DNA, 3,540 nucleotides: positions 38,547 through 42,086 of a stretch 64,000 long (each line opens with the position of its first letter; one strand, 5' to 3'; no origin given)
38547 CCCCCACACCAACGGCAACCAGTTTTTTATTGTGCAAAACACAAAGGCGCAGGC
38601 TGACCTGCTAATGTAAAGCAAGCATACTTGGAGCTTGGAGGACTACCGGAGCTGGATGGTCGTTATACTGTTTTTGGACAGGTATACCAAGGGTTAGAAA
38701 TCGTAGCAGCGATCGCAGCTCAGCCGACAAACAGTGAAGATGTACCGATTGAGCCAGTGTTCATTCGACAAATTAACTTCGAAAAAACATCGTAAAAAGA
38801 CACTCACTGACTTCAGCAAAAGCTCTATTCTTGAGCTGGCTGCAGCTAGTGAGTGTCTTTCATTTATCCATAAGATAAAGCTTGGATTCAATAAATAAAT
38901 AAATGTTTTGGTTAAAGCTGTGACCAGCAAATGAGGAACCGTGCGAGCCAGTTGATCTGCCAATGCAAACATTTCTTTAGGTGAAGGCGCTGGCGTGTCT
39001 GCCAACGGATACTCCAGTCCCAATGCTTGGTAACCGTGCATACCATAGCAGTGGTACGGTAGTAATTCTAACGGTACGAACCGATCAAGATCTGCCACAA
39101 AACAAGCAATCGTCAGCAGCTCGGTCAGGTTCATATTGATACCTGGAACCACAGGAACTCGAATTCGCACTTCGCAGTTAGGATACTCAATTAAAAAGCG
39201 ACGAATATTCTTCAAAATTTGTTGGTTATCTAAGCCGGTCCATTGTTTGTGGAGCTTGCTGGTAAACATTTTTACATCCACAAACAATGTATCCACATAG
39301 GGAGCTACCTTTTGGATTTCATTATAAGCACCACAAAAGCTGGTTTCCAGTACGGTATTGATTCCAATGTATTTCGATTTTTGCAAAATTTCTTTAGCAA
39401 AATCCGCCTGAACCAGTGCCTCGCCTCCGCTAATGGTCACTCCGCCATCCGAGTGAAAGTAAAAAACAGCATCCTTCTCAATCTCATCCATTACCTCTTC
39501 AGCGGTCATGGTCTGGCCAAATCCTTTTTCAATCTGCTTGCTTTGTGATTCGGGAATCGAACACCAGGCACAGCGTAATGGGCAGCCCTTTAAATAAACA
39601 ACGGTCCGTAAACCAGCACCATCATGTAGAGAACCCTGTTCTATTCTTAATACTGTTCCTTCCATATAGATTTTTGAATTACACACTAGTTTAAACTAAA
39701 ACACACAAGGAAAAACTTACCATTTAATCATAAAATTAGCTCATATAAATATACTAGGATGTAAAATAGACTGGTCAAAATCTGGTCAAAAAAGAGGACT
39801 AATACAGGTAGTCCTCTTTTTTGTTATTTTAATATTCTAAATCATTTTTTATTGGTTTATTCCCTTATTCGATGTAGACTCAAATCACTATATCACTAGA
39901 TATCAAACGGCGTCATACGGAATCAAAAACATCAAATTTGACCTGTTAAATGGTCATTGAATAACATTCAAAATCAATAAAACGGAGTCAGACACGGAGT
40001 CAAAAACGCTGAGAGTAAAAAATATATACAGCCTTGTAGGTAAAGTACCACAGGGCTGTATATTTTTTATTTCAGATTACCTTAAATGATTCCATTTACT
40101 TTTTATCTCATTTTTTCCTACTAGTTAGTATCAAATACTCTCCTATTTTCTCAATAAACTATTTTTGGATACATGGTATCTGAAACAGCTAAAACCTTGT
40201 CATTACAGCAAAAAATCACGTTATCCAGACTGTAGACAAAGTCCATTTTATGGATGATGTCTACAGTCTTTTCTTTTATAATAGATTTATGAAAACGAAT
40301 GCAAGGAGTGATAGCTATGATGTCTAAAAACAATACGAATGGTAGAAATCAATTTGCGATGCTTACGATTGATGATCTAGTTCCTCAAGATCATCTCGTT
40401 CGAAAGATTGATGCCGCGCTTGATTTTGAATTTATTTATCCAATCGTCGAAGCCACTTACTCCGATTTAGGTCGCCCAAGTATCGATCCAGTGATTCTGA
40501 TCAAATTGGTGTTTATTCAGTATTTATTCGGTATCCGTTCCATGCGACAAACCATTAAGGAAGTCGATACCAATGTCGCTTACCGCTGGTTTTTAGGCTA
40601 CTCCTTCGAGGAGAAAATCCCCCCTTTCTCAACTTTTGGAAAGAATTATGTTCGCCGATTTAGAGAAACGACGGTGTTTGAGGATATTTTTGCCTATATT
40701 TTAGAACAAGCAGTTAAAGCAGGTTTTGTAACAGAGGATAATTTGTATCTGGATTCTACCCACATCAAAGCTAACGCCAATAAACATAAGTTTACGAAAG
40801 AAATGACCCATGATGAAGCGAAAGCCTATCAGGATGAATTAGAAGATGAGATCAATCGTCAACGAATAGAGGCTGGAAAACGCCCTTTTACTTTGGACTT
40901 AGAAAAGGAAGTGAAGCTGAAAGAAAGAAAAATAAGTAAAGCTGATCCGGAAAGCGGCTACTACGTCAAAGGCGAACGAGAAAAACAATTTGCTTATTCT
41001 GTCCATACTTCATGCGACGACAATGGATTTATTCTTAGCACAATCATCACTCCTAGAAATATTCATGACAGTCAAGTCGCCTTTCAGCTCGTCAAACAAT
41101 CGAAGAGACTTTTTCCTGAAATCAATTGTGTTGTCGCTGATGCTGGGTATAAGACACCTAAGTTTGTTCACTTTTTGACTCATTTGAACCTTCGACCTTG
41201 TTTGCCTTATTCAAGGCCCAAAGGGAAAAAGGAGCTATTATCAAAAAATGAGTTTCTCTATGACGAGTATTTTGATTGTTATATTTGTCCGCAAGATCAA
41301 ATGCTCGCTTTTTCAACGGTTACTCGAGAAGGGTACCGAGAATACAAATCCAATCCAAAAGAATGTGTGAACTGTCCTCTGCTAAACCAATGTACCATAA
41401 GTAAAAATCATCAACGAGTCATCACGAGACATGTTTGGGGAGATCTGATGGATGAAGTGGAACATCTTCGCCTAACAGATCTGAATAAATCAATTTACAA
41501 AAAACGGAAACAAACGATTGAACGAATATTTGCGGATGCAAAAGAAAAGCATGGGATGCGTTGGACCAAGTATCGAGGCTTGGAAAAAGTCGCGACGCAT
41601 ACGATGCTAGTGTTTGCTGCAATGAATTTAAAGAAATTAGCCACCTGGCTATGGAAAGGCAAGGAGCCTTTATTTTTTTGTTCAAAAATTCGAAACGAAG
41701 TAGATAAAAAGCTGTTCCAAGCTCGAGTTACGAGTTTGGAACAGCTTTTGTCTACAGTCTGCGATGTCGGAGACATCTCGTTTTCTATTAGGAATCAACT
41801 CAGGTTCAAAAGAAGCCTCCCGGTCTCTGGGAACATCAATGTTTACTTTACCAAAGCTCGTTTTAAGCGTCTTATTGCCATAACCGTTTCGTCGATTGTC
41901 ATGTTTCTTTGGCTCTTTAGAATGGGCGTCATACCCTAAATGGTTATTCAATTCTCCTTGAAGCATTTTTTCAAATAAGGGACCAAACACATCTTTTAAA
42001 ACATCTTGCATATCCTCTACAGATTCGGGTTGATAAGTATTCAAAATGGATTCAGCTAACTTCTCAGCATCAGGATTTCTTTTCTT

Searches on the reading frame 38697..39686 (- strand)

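Call 45: search_protein_families(library=ncbifam, proteins=[window:38697-39686:-], max_evalue=0.00001)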
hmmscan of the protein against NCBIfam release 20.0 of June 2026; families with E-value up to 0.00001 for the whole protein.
window:38697-39686:- (330 aa): 18 families
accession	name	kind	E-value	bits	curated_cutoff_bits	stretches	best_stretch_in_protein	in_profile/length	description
NF048010.1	SfplDhtActHpsHDes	equivalog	4.9e-71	239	430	2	55-242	107-294/298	(2S)-3-sulfopropanediol dehydratase activating enzyme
TIGR02494.1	PFLE_PFLC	subfamily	3.1e-68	230.2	174.35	2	56-246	100-289/293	glycyl-radical enzyme activating protein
NF043069.1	T4HPD_activ_SAM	equivalog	3e-63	214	425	2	54-246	98-288/299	trans-4-hydroxy-L-proline dehydratase activase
NF048008.1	SfplDhtActHpfHKleb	equivalog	9.8e-58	195.9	500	2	54-230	101-277/308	(2S)-3-sulfopropanediol dehydratase activating enzyme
NF033719.1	ind_deCO2_activ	equivalog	1.5e-57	195.2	425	2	56-244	107-291/302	indoleacetate decarboxylase activase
TIGR04395.1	cutC_activ_rSAM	equivalog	1.5e-56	192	360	2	57-235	107-286/309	choline TMA-lyase-activating enzyme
NF007483.0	PRK10076.1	equivalog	1.6e-49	168.7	326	2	56-242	94-277/292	[formate-C-acetyltransferase]-activating enzyme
NF033717.2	HPDL_rSAM_activ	equivalog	8.4e-49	166.5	420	2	56-244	108-294/311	4-hydroxyphenylacetate decarboxylase activase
TIGR02493.1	PFLA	equivalog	8.6e-48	162.8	231.75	1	15-246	5-232/235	pyruvate formate-lyase-activating protein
TIGR04003.1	rSAM_BssD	equivalog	1.4e-41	142.6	496.45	2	56-225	104-273/314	[benzylsuccinate synthase]-activating enzyme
NF008356.0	PRK11145.1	equivalog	7e-38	130.3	375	1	14-241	9-232/246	pyruvate formate lyase 1-activating protein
TIGR04041.1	activase_YjjW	hypoth_equivalog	4.8e-31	108.2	250.2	1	58-248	91-267/276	YjjW family glycine radical enzyme activase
TIGR02495.1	NrdG2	equivalog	8.5e-15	54.6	131.15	1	27-194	18-177/193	anaerobic ribonucleoside-triphosphate reductase activating protein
TIGR02491.1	NrdG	equivalog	9.6e-12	45.1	126.1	1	13-159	3-152/154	anaerobic ribonucleoside-triphosphate reductase activating protein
TIGR04349.1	rSAM_QueE_gams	hypoth_equivalog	9.1e-10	38.6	300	1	24-147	17-124/210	7-carboxy-7-deazaguanine synthase QueE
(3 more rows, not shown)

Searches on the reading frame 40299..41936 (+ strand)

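Call 45: search_protein_families(library=ncbifam, proteins=[window:40299-41936:+], max_evalue=0.00001)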
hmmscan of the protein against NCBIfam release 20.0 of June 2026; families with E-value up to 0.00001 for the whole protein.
window:40299-41936:+ (546 aa): 8 families
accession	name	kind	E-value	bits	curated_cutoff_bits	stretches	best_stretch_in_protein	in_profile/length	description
NF033551.1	transpos_IS1182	equivalog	8.8e-135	450.3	270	1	17-450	7-488/488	IS1182 family transposase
NF033581.1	transpos_IS5_4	equivalog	2.7e-35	122.1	140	1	41-313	9-228/285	IS5 family transposase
NF033593.1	transpos_ISNCY_1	equivalog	5.4e-22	78.1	325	1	172-312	239-385/444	ISNCY family transposase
NF033578.1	transpos_IS5_1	equivalog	1.2e-14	54.3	275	1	394-449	360-418/419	IS5 family transposase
NF033580.1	transpos_IS5_3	equivalog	2.4e-12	47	110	1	221-306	115-203/258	IS5 family transposase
NF033520.1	transpos_IS982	equivalog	1.5e-08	34.5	130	0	209-297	91-174/243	IS982 family transposase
NF033579.1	transpos_IS5_2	equivalog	1.6e-08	34.4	140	0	218-304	123-211/289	IS5 family transposase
NF033559.2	transpos_IS1634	equivalog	4.8e-06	25.9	100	0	123-315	67-252/483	IS1634 family transposase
